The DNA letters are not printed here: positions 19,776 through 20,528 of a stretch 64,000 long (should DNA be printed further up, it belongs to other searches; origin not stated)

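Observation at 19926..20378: BCCP-like protein whose biotinylation lysine is replaced by glutamine (EAVQV instead of EAMKM), sitting in the efp-xseAB operon without accC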

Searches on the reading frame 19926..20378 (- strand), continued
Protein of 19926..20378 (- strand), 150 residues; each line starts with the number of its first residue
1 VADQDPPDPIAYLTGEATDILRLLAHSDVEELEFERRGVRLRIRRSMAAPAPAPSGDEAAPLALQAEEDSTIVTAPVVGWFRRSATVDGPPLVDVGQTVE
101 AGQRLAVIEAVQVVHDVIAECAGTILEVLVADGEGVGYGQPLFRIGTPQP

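Call 38: find_homologous_proteins(query=A3, max_evalue=1e-10)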
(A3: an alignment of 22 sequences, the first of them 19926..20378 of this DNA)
Query A3 (22 sequences) (150 aa, profile of the alignment): 1834 proteins with E <= 1e-10 among 8000 candidates; the best 120 are listed.
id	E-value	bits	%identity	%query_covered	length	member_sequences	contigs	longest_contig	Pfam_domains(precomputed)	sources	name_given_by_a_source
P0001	1.1e-50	189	100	100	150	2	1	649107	PF00364.29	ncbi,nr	ncbi:MAG: acetyl-CoA carboxylase biotin carboxyl carrier protein [Dehalococcoidia bacterium]|nr:acet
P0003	4.3e-50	187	63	100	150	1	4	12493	PF00364.29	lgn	-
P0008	2.2e-48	182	58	93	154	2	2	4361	PF00364.29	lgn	-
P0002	1.6e-46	176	70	99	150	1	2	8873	PF00364.29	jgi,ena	jgi:acetyl-CoA carboxylase biotin carboxyl carrier protein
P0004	1.9e-46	176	65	97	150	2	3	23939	PF00364.29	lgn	-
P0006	2.6e-46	175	63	94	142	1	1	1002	PF00364.29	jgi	jgi:acetyl-CoA carboxylase biotin carboxyl carrier protein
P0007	7.3e-46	174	60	95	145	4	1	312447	PF00364.29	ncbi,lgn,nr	ncbi:MAG: acetyl-CoA carboxylase biotin carboxyl carrier protein subunit [Dehalococcoidia bacterium]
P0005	3.3e-45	172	65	99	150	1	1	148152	PF00364.29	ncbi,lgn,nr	ncbi:MAG: acetyl-CoA carboxylase, biotin carboxyl carrier protein [Dehalococcoidia bacterium]|nr:MAG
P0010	3.4e-45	172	56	97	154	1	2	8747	PF00364.29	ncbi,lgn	ncbi:MAG: biotin/lipoyl-containing protein [Dehalococcoidia bacterium]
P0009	6.0e-45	171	59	93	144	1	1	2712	PF00364.29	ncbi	-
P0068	1.7e-43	166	39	91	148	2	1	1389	PF00364.29,PF25919.1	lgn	-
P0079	1.8e-43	166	41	87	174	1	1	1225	PF00364.29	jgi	jgi:acetyl-CoA carboxylase biotin carboxyl carrier protein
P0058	1.8e-43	166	43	84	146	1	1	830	PF25984.1,PF00364.29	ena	-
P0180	2.5e-42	162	44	90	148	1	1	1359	PF00364.29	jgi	jgi:acetyl-CoA carboxylase biotin carboxyl carrier protein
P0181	4.7e-42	161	45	90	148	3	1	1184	PF00364.29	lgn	-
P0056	2.4e-41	159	38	82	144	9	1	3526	PF00364.29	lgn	-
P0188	1.1e-40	157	41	91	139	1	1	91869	PF00364.29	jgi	jgi:biotin carboxyl carrier protein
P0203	5.7e-40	155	42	87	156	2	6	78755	PF00364.29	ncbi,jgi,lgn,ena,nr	ncbi:MAG TPA: biotin/lipoyl-containing protein [Chloroflexota bacterium]|nr:biotin/lipoyl-containing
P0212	1.4e-39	153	39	94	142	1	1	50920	PF00364.29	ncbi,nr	ncbi:MAG: acetyl-CoA carboxylase, biotin carboxyl carrier protein [Chloroflexi bacterium]|nr:acetyl-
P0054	1.3e-38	150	36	90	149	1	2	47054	PF00364.29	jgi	jgi:biotin carboxyl carrier protein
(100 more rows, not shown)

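Call 42: find_encoding_contigs(protein=P0203, flank=10000, max_places=2)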
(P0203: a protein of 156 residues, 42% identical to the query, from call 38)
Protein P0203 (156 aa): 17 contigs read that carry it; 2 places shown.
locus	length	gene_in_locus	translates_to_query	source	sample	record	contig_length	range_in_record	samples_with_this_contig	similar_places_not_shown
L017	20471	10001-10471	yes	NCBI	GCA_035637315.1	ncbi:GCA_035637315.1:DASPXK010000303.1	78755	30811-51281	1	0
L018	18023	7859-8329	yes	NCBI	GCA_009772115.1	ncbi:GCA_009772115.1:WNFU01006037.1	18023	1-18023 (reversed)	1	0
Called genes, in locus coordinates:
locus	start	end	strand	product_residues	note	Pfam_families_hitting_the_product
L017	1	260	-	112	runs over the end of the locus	PF12441:CopG_antitoxin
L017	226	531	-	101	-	PF04365:BrnT_toxin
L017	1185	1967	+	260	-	-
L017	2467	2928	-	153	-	PF01850:PIN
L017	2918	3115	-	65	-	-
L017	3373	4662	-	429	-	PF00202:Aminotran_3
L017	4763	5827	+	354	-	PF01408:GFO_IDH_MocA, PF02894:GFO_IDH_MocA_C, PF22725:GFO_IDH_MocA_C3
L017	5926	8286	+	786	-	PF01751:Toprim, PF01131:Topoisom_bac, PF01396:Zn_ribbon_Top1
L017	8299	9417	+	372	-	PF01321:Creatinase_N, PF00557:Peptidase_M24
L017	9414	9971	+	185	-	PF08207:EFP_N, PF01132:EFP, PF09285:Elong-fact-P_C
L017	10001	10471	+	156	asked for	PF00364:Biotin_lipoyl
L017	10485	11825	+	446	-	PF13742:tRNA_anti_2, PF01336:tRNA_anti-codon, PF02601:Exonuc_VII_L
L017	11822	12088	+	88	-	PF02609:Exonuc_VII_S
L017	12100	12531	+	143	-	PF02681:DUF212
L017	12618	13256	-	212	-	PF04203:Sortase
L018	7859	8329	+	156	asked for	PF00364:Biotin_lipoyl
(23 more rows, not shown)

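Call 43: find_encoding_contigs(protein=P0188, flank=10000, max_places=1)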
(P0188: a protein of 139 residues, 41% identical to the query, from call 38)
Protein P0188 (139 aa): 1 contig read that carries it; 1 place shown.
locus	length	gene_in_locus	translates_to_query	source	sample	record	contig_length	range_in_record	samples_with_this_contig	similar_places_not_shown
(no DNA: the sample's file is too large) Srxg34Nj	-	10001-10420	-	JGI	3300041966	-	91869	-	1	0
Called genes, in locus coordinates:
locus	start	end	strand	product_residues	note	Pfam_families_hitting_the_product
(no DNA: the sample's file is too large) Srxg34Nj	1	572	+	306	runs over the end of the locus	PF19300:BPD_transp_1_N, PF00528:BPD_transp_1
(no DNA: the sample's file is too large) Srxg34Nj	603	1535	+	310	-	PF12911:OppC_N, PF00528:BPD_transp_1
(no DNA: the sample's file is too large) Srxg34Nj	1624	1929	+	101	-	-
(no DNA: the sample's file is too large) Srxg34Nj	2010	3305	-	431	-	PF00202:Aminotran_3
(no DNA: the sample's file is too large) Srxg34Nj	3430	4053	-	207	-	PF01841:Transglut_core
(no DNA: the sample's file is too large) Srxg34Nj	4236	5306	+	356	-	PF01408:GFO_IDH_MocA, PF02894:GFO_IDH_MocA_C, PF22725:GFO_IDH_MocA_C3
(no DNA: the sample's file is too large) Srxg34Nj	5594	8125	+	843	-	PF01751:Toprim, PF01131:Topoisom_bac, PF01396:Zn_ribbon_Top1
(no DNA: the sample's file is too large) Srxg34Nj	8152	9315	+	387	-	PF01321:Creatinase_N, PF00557:Peptidase_M24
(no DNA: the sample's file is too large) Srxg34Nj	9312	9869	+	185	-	PF08207:EFP_N, PF01132:EFP, PF09285:Elong-fact-P_C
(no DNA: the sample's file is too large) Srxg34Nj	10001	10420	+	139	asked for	PF00364:Biotin_lipoyl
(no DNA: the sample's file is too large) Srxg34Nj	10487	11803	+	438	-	PF13742:tRNA_anti_2, PF01336:tRNA_anti-codon, PF02601:Exonuc_VII_L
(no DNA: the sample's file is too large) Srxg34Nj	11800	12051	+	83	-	PF02609:Exonuc_VII_S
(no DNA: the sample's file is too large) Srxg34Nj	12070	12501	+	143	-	PF02681:DUF212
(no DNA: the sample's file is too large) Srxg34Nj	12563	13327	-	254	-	PF04203:Sortase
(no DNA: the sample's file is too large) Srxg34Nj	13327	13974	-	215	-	PF13280:WYL (weak)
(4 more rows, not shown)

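Call 44: find_encoding_contigs(protein=P0054, flank=10000, max_places=2)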
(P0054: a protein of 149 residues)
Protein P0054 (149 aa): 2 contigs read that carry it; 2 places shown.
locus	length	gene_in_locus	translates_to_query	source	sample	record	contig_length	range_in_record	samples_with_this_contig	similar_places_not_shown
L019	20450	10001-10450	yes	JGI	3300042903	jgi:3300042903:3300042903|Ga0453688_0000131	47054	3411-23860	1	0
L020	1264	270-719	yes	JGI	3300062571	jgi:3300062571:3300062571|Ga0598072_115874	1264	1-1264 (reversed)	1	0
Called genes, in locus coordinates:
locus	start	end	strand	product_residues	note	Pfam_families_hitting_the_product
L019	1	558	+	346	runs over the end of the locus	PF03706:LPG_synthase_TM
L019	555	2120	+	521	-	PF01943:Polysacc_synt, PF13440:Polysacc_synt_3, PF01554:MatE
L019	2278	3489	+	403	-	PF13439:Glyco_transf_4, PF13579:Glyco_trans_4_4 (weak), PF20706:GT4-conflict (weak), PF00534:Glycos_transf_1, PF13692:Glyco_trans_1_4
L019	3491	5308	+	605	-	PF00582:Usp (weak), PF00535:Glycos_transf_2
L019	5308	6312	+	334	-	PF07885:Ion_trans_2, PF02254:TrkA_N, PF02080:TrkA_C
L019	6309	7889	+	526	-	PF00704:Glyco_hydro_18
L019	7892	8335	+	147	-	PF01220:DHquinase_II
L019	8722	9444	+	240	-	PF00557:Peptidase_M24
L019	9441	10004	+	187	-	PF08207:EFP_N, PF01132:EFP, PF09285:Elong-fact-P_C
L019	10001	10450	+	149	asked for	PF00364:Biotin_lipoyl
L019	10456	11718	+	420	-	PF13742:tRNA_anti_2, PF01336:tRNA_anti-codon (weak), PF02601:Exonuc_VII_L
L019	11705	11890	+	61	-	PF02609:Exonuc_VII_S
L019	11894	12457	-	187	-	PF00702:Hydrolase, PF13419:HAD_2, PF13242:Hydrolase_like (weak)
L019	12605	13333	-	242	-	PF00702:Hydrolase, PF13419:HAD_2, PF13242:Hydrolase_like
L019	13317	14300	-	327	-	PF00953:Glycos_transf_4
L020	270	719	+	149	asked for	PF00364:Biotin_lipoyl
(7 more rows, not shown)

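Call 51: search_solved_structures(query=A3, max_evalue=0.00001, show_alignments=2)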
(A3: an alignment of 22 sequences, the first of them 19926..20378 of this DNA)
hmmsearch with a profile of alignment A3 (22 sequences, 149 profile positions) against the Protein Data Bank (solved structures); distinct sequences matched with E-value up to 0.00001: 52.
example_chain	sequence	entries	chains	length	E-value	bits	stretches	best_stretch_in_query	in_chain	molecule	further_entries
4hr7_B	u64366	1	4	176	1.3e-32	116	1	14-146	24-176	Biotin carboxyl carrier protein of acetyl-CoA carboxylase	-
1a6x_A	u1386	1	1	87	1.4e-26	96.4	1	63-146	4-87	APO-BIOTIN CARBOXYL CARRIER PROTEIN OF ACETYL-COA CARBOXYLASE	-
3bdo_A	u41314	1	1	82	3.7e-26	95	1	69-146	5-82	PROTEIN (ACETYL-COA CARBOXYLASE)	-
1bdo_A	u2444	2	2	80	5e-26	94.6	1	70-146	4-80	ACETYL-COA CARBOXYLASE | PROTEIN (ACETYL-COA CARBOXYLASE)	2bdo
8uxz_B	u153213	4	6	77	7.3e-26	94.1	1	71-146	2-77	Biotin carboxyl carrier protein of acetyl-CoA carboxylase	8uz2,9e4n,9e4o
5gu8_A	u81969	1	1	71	8.2e-14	55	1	91-145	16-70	149aa long hypothetical methylmalonyl-CoA decarboxylase gamma chain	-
2d5d_A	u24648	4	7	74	1e-13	54.7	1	91-145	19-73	methylmalonyl-CoA decarboxylase gamma chain | 149aa long hypothetical methylmalonyl-CoA decarboxylase gamma chain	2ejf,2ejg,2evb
1dcz_A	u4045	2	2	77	3.1e-13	53.1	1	92-145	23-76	TRANSCARBOXYLASE 1.3S SUBUNIT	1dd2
5gua_A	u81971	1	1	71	5.3e-13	52.3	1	91-145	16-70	149aa long hypothetical methylmalonyl-CoA decarboxylase gamma chain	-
5gu9_A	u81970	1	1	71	6.3e-13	52.1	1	91-145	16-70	149aa long hypothetical methylmalonyl-CoA decarboxylase gamma chain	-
1o78_A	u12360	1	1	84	1e-11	48.2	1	91-145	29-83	BIOTIN CARBOXYL CARRIER PROTEIN OF METHYLMALONYL-COA CARBOXYL-TRANSFERASE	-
8hz4_E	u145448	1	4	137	6.4e-11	45.6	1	33-144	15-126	Biotin carboxylase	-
8usb_c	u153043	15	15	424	3e-10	43.4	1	91-147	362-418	26S proteasome non-ATPase regulatory subunit 14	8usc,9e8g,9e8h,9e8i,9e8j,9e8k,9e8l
3u9s_A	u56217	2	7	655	7.5e-10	42.1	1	91-147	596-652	Methylcrotonyl-CoA carboxylase, alpha-subunit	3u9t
10bu_A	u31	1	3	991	7.8e-10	42.1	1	91-145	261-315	BAP inserted Hexon protein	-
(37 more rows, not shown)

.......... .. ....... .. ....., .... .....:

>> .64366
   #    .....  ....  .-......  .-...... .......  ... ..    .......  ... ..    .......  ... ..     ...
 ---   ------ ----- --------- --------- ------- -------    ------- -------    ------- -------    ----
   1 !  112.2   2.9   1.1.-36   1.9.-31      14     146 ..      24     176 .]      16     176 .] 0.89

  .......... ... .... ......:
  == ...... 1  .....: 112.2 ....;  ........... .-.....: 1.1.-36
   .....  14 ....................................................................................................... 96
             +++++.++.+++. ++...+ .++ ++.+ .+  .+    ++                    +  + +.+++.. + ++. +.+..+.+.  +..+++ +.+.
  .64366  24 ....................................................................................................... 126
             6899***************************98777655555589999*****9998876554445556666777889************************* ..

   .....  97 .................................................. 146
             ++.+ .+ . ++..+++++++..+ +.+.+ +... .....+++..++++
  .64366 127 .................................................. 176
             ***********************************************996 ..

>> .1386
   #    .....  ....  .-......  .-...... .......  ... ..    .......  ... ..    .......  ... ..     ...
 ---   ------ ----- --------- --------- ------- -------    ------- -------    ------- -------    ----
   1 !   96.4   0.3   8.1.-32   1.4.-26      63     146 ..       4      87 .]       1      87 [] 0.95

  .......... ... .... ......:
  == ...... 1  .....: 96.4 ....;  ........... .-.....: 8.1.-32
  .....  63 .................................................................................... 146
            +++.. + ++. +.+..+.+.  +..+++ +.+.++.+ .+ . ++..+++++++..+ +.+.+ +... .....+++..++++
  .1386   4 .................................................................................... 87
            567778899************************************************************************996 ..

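Call 53: search_protein_families(library=pfam, alignment_id=A3, max_evalue=1)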
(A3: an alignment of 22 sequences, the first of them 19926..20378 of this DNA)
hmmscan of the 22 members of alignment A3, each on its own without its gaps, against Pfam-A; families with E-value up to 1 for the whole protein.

A. member 1, window:19926-20378:- (150 aa): 7 families
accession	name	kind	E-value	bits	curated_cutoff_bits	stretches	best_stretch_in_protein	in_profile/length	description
PF00364.28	Biotin_lipoyl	-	8.3e-12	45.2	22.1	1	73-145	3-73/73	Biotin-requiring enzyme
PF01597.25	GCV_H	-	0.00037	20.8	22.2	1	93-128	39-74/122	Glycine cleavage H-protein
PF13533.13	Biotin_lipoyl_2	-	0.0034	17.6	29.8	0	122-145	8-31/32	Biotin-lipoyl like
PF06898.16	YqfD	-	0.005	16.2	25.2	1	83-105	197-219/379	Putative stage IV sporulation protein YqfD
PF13375.12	RnfC_N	-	0.009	16.5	25.6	1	88-128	41-80/101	RnfC Barrel sandwich hybrid domain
PF16576.10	HlyD_D23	-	0.025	14.3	30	0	114-146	108-140/214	Barrel-sandwich domain of CusB or HlyD membrane-fusion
PF13437.12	HlyD_3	-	0.038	15.2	22.2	0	117-147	2-32/106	HlyD family secretion protein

B. families by the number of members that match (of 22 scanned): 17 families
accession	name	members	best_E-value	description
PF00364.28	Biotin_lipoyl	22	9.7e-16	Biotin-requiring enzyme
PF13533.13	Biotin_lipoyl_2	20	4.4e-09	Biotin-lipoyl like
PF16576.10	HlyD_D23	15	0.0032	Barrel-sandwich domain of CusB or HlyD membrane-fusion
PF13375.12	RnfC_N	13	4.5e-05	RnfC Barrel sandwich hybrid domain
PF01597.25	GCV_H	12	7.7e-05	Glycine cleavage H-protein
PF13437.12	HlyD_3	12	0.00054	HlyD family secretion protein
PF06898.16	YqfD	5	0.0039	Putative stage IV sporulation protein YqfD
PF01551.29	Peptidase_M23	4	0.013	Peptidase family M23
PF02749.22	QRPTase_N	3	0.062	Quinolinate phosphoribosyl transferase, N-terminal domain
PF02666.20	PS_Dcarbxylase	2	0.069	Phosphatidylserine decarboxylase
PF25370.1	HTH_74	1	0.035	HTH three-helical bundle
PF16886.11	ATP-synt_ab_Xtn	1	0.14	ATPsynthase alpha/beta subunit barrel-sandwich domain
PF05896.17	NQRA_N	1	0.14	NqrA N-terminal barrel-sandwich hybrid domain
PF08940.17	DUF1918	1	0.26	Domain of unknown function (DUF1918)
PF01849.23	NAC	1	0.27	NAC domain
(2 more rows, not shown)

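Call 56: predict_structure(alignment_id=A4)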
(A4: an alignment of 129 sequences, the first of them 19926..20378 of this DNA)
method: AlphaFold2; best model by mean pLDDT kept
length: 150 residues; sequences in the alignment: 129
mean_pLDDT: 81.8   pTM: 0.54
mean pLDDT of the five models: 81.8, 79.6, 79.0, 77.9, 77.3
residues with pLDDT >= 90: 73; 70-90: 46; 50-70: 11; < 50: 20
segments of 3 or more residues with pLDDT < 50: 49-66
pLDDT, mean of each block of 10 residues (from residue 1): 61 82 82 82 68 39 54 97 93 96 97 95 96 97 88
secondary structure, 60 per line:
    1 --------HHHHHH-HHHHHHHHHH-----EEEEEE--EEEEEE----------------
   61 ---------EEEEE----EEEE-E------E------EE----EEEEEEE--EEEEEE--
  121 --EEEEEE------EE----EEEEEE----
elements in order: H9-14 H16-25 E31-36 E39-44 E70-74 E79-82 E104-110 E113-118 E123-128 E141-146

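Call 58: fold_search(model_id=the predicted structure, library=pdb)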
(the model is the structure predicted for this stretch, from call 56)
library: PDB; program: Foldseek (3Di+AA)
matches with E <= 10: 412; with E <= 0.001: 77
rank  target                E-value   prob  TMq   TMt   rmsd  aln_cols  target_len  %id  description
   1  1bdo                  1.0e-07  1.00  0.49  0.91   0.7        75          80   35  STRUCTURE OF THE BIOTINYL DOMAIN OF ACETYL-COENZYME A CARBOXYLASE DETERMINED BY MAD PHASING (released 1996-08-01)
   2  9a87                  5.8e-07  1.00  0.48  0.91   0.8        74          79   32  The structure of C-terminal domain of the Arabidopsis BCCP1 (released 2025-04-09)
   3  4hr7_G                7.3e-07  1.00  0.49  0.95   0.6        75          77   35  Crystal Structure of Biotin Carboxyl Carrier Protein-Biotin Carboxylase Complex from E.coli (released 2013-03-13)
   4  1a6x_MODEL_1_A        1.8e-06  1.00  0.47  0.79   8.7        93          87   31  STRUCTURE OF THE APO-BIOTIN CARBOXYL CARRIER PROTEIN (APO-BCCP87) OF ESCHERICHIA COLI ACETYL-COA CARBOXYLASE,  (released 1998-10-14)
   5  4hr7_D                2.1e-06  1.00  0.48  0.91   1.0        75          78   35  Crystal Structure of Biotin Carboxyl Carrier Protein-Biotin Carboxylase Complex from E.coli (released 2013-03-13)
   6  5gua                  2.1e-06  1.00  0.45  0.92   1.2        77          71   35  Structure of biotin carboxyl carrier protein from pyrococcus horikoshi OT3 (delta N79) A138Y mutant (released 2017-08-30)
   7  5gu8                  5.5e-06  1.00  0.44  0.89   1.2        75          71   36  Structure of biotin carboxyl carrier protein from pyrococcus horikoshi OT3 (delta N79) wild type (released 2017-08-30)
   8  2evb                  5.5e-06  1.00  0.45  0.88   1.3        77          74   35  Structure of Biotin Carboxyl Carrier Protein (74Val start) from Pyrococcus horikoshi OT3 Ligand Free Form I (released 2006-05-01)
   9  9yx1_A                9.6e-06  1.00  0.43  0.13  12.8       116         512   29  Structure of the long chain acyl-CoA carboxylase complex from Mycobacterium smegmatis (released 2025-11-26)
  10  2d5d_A                1.1e-05  1.00  0.44  0.91   1.2        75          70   36  Structure of Biotin Carboxyl Carrier Protein (74Val start) from Pyrococcus horikoshi OT3 Ligand Free Form II (released 2006-05-01)
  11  2ejf_C                1.3e-05  1.00  0.45  0.95   1.0        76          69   36  Crystal Structure Of The Biotin Protein Ligase (Mutations R48A and K111A) and Biotin Carboxyl Carrier Protein Complex  (released 2008-03-18)
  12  9yx0_A                1.5e-05  1.00  0.42  0.12  12.4       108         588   25  Structure of the 3-methylcrotonyl-coenzyme A carboxylase from Mycobacterium smegmatis (released 2025-11-26)
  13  3bdo_MODEL_1_A        2.0e-05  1.00  0.47  0.80   2.2        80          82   35  SOLUTION STRUCTURE OF APO-BIOTINYL DOMAIN FROM ACETYL COENZYME A CARBOXYLASE OF ESCHERICHIA COLI DETERMINED BY (released 1999-04-26)
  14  9yx2_A                3.5e-05  1.00  0.44  0.12  12.7       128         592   26  Structure of the long chain acyl-CoA carboxylase complex from Mycobacterium smegmatis with ATP, bicarbonate, and propi (released 2025-11-26)
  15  5gu9                  4.4e-05  1.00  0.44  0.91   1.0        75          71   36  Structure of biotin carboxyl carrier protein from pyrococcus horikoshi OT3 (delta N79) A138I mutant (released 2017-08-30)
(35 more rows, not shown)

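Call 69: find_encoding_contigs(protein=P0030, flank=10000, max_places=3)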
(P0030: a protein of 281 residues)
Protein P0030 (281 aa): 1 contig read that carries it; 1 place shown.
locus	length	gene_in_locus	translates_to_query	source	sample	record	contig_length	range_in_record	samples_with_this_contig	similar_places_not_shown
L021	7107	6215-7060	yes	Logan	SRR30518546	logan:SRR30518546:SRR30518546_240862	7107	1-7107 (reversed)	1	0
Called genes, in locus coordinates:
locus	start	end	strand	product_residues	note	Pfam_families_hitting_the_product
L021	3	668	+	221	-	?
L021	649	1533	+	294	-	PF00528:BPD_transp_1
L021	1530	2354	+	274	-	PF00528:BPD_transp_1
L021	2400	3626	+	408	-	PF00155:Aminotran_1_2, PF01041:DegT_DnrJ_EryC1 (weak)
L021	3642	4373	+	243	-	PF02682:CT_C_D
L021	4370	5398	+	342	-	PF02626:CT_A_B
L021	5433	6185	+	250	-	PF03746:LamB_YcsF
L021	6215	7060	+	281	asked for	PF25984:BSH_YknX (faint), PF00364:Biotin_lipoyl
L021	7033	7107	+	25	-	?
